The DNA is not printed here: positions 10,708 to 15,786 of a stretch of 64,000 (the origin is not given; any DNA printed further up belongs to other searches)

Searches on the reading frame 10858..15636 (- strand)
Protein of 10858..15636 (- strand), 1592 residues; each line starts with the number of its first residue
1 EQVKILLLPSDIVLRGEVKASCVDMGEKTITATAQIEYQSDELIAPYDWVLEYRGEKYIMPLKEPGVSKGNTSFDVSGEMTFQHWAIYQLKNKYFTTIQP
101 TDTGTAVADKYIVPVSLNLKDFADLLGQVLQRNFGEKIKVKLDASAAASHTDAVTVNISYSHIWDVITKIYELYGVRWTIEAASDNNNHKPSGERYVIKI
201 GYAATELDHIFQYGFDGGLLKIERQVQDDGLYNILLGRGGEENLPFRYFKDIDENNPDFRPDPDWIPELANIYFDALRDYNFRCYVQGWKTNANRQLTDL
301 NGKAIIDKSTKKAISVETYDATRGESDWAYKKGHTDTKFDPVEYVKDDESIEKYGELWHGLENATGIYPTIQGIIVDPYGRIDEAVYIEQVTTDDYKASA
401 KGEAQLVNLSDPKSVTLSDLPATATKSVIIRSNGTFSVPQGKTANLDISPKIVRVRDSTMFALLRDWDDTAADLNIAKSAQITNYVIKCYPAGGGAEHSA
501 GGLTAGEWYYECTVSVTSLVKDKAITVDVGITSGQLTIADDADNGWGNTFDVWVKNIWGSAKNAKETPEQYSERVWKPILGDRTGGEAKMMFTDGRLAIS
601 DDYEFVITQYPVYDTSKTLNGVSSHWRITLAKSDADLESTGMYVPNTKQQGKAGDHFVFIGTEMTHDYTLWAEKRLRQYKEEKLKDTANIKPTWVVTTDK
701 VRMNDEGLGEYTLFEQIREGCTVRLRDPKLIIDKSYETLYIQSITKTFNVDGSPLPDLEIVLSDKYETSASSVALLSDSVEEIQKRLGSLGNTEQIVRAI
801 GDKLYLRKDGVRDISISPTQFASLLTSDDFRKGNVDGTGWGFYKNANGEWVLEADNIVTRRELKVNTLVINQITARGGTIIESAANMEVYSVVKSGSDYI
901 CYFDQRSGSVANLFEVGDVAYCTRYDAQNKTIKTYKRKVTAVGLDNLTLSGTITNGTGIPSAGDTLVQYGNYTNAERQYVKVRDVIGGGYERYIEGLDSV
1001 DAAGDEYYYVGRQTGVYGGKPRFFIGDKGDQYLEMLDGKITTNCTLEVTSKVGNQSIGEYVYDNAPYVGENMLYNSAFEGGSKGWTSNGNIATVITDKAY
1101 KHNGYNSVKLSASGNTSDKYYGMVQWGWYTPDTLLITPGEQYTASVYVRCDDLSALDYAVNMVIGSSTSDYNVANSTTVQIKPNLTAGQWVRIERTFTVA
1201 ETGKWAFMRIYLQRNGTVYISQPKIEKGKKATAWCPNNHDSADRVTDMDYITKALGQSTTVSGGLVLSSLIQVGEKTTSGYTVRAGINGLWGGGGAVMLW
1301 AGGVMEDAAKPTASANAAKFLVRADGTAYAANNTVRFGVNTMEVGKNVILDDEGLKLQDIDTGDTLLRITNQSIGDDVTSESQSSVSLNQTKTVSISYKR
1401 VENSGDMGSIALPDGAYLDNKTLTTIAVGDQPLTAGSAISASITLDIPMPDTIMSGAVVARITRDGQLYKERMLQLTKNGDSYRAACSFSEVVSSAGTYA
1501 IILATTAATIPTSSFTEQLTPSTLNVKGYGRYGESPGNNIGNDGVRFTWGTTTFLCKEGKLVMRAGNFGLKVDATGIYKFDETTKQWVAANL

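Call 54: search_protein_families(library=phrogs, proteins=[window:10858-15636:-], max_evalue=0.00001)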
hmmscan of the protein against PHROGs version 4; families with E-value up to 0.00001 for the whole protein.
window:10858-15636:- (1592 aa): 4 families
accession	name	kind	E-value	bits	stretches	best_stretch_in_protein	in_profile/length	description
phrog_1775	-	head and packaging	1e-23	84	1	1049-1243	926-1111/1609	minor head protein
phrog_11785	-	head and packaging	1.2e-17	64.7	1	1071-1243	184-347/770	minor head protein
phrog_38044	-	unknown function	2.5e-16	58.9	1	826-1032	902-1118/3576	-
phrog_17422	-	unknown function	3.8e-15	55.8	1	838-982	567-730/961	-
